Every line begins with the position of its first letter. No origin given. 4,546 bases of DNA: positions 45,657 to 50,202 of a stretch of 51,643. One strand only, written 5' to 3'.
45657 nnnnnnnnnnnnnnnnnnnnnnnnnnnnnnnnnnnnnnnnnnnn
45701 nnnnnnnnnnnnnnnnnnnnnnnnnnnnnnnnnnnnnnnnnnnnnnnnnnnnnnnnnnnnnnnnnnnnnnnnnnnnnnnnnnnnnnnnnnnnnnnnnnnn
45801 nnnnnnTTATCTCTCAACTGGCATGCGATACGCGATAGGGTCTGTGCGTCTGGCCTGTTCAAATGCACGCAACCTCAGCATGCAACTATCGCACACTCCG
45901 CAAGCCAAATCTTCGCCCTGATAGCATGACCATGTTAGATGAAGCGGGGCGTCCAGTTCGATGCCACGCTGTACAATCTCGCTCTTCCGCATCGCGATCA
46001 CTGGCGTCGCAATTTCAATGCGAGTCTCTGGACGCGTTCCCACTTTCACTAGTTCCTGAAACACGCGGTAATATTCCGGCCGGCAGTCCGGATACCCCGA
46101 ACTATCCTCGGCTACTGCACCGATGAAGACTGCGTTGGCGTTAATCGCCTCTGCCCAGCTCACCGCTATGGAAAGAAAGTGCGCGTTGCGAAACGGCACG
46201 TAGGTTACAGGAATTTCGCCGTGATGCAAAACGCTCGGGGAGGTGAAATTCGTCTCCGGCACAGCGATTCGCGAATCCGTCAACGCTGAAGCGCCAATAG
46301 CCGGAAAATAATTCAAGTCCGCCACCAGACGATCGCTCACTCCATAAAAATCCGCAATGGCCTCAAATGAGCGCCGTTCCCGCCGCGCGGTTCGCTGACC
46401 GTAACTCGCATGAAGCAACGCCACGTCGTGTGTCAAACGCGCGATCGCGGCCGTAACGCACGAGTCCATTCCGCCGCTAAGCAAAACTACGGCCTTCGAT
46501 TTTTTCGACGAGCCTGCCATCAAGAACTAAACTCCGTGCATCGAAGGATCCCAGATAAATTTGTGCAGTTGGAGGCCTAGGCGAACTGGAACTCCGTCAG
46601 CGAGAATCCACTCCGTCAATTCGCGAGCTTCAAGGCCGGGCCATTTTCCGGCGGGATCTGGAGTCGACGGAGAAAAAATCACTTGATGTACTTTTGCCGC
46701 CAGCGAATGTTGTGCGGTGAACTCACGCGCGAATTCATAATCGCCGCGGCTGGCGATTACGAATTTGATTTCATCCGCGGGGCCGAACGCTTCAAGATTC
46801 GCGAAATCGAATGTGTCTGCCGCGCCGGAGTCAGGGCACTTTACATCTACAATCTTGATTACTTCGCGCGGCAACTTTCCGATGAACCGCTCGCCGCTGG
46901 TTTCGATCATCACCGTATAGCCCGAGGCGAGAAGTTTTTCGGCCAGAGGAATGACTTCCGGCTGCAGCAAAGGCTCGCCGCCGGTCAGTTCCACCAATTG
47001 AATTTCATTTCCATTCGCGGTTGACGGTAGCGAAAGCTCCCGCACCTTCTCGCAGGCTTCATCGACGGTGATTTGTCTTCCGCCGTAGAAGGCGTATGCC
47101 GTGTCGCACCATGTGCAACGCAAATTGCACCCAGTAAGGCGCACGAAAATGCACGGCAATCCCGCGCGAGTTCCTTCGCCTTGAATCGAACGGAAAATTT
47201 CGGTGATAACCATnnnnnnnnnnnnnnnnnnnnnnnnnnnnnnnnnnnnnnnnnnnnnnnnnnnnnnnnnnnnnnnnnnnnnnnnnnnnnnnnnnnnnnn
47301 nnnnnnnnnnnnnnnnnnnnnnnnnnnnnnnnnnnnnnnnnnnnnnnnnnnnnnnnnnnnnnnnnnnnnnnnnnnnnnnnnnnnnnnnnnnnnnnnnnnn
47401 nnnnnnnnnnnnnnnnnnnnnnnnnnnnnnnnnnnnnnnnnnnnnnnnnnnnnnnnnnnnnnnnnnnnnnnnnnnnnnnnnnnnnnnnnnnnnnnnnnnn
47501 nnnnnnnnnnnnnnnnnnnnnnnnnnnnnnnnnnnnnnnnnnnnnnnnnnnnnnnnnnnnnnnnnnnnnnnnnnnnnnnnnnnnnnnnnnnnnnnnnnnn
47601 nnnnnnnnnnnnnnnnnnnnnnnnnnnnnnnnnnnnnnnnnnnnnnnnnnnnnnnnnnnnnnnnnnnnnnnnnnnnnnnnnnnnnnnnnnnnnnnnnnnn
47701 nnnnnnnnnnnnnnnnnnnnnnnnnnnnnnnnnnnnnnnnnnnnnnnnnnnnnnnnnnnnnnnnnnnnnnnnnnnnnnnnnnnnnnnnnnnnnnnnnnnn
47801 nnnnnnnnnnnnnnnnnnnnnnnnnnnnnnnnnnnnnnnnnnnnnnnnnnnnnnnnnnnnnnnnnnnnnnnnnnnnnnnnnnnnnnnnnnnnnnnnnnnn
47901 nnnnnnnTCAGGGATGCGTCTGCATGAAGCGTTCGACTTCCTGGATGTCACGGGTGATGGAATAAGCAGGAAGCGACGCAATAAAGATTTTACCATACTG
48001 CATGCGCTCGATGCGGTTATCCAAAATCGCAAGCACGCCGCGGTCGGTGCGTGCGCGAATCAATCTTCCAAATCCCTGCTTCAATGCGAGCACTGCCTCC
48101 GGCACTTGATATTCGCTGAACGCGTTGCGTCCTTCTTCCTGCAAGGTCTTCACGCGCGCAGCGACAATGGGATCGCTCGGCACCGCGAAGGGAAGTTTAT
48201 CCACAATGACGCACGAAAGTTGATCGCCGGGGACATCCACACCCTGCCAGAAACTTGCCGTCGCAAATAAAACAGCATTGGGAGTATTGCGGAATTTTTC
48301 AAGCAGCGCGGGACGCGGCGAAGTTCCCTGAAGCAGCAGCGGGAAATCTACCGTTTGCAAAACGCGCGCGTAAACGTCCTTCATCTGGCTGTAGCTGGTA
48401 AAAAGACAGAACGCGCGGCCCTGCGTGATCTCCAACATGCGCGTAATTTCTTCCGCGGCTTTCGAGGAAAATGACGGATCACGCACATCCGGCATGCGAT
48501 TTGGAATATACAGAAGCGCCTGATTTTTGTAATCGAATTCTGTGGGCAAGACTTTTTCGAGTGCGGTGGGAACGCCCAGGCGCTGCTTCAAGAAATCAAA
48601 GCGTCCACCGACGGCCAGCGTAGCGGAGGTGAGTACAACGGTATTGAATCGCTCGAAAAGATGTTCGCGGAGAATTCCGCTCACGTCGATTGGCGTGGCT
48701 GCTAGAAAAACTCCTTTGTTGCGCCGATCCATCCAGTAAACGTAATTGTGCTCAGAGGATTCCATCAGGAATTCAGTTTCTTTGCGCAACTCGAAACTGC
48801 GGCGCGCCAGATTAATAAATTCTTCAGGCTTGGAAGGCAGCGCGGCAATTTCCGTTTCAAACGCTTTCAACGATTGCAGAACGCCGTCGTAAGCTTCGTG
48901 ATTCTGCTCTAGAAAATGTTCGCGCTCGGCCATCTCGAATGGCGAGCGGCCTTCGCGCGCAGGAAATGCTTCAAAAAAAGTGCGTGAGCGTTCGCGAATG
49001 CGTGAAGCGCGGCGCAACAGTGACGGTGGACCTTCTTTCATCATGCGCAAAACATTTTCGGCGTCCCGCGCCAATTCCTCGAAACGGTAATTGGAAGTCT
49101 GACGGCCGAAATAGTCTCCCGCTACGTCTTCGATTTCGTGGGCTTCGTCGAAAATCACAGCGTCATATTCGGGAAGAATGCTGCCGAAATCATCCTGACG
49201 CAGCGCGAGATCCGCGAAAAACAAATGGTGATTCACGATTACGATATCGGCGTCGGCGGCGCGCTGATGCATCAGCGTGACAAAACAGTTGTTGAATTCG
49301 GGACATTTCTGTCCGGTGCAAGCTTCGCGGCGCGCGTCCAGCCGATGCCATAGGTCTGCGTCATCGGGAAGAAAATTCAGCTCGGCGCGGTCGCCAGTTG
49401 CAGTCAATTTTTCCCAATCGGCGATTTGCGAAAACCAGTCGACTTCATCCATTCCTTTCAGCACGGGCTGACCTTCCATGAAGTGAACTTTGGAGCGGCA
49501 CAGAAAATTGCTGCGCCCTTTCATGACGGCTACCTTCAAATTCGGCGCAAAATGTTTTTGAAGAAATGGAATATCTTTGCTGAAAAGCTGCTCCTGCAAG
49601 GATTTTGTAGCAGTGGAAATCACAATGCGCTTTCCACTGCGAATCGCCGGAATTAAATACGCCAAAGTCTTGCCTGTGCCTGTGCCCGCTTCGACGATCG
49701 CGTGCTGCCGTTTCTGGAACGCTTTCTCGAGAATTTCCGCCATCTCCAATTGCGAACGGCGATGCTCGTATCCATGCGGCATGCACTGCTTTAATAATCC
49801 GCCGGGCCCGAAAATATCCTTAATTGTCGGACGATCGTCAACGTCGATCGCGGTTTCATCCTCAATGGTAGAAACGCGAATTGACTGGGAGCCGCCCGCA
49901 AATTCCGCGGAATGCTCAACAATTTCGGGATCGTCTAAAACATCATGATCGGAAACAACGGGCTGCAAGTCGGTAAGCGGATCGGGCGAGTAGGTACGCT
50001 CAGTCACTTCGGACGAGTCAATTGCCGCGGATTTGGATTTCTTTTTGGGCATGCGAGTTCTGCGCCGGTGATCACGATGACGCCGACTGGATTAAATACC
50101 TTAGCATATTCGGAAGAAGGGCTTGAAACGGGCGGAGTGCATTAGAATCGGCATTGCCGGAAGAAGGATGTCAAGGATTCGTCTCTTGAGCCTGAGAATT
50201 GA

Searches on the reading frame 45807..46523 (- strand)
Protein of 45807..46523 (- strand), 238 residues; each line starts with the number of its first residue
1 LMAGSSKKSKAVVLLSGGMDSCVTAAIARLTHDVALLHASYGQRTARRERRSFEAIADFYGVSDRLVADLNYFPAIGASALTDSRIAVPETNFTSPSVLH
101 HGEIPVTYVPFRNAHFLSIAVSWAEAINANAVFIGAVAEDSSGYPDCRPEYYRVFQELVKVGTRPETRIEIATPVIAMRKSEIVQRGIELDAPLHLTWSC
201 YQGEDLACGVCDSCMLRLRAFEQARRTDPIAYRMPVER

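Call 14: search_protein_families(library=pfam, proteins=[window:45807-46523:-], max_evalue=0.0001)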
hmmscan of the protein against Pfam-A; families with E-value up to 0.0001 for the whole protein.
window:45807-46523:- (238 aa): 1 family
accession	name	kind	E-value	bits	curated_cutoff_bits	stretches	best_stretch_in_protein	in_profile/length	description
PF06508.19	QueC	-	4.4e-67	226.1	22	1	10-224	1-209/210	Queuosine biosynthesis protein QueC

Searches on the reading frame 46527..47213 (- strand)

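Call 14: search_protein_families(library=pfam, proteins=[window:46527-47213:-], max_evalue=0.0001)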
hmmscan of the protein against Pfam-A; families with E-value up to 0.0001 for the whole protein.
window:46527-47213:- (228 aa): 2 families
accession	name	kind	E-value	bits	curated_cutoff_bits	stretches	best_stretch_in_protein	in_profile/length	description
PF04055.27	Radical_SAM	-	4.3e-11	43.7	29.5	1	27-115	5-91/166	Radical SAM superfamily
PF13353.11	Fer4_12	-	5.9e-07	30.3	22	1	10-122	1-109/137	4Fe-4S single cluster domain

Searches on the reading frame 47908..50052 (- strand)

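Call 14: search_protein_families(library=pfam, proteins=[window:47908-50052:-], max_evalue=0.0001)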
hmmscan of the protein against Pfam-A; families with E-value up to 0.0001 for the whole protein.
window:47908-50052:- (714 aa): 3 families
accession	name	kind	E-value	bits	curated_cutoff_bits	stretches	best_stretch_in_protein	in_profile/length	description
PF13307.12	Helicase_C_2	-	9.4e-47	159.6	25.3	1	536-695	1-168/170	Helicase C-terminal domain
PF00270.35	DEAD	-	2.4e-12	47.4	26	1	109-166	9-71/167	DEAD/DEAH box helicase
PF04851.21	ResIII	-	1.1e-06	29.1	22.5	0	96-309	3-139/164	Type III restriction enzyme, res subunit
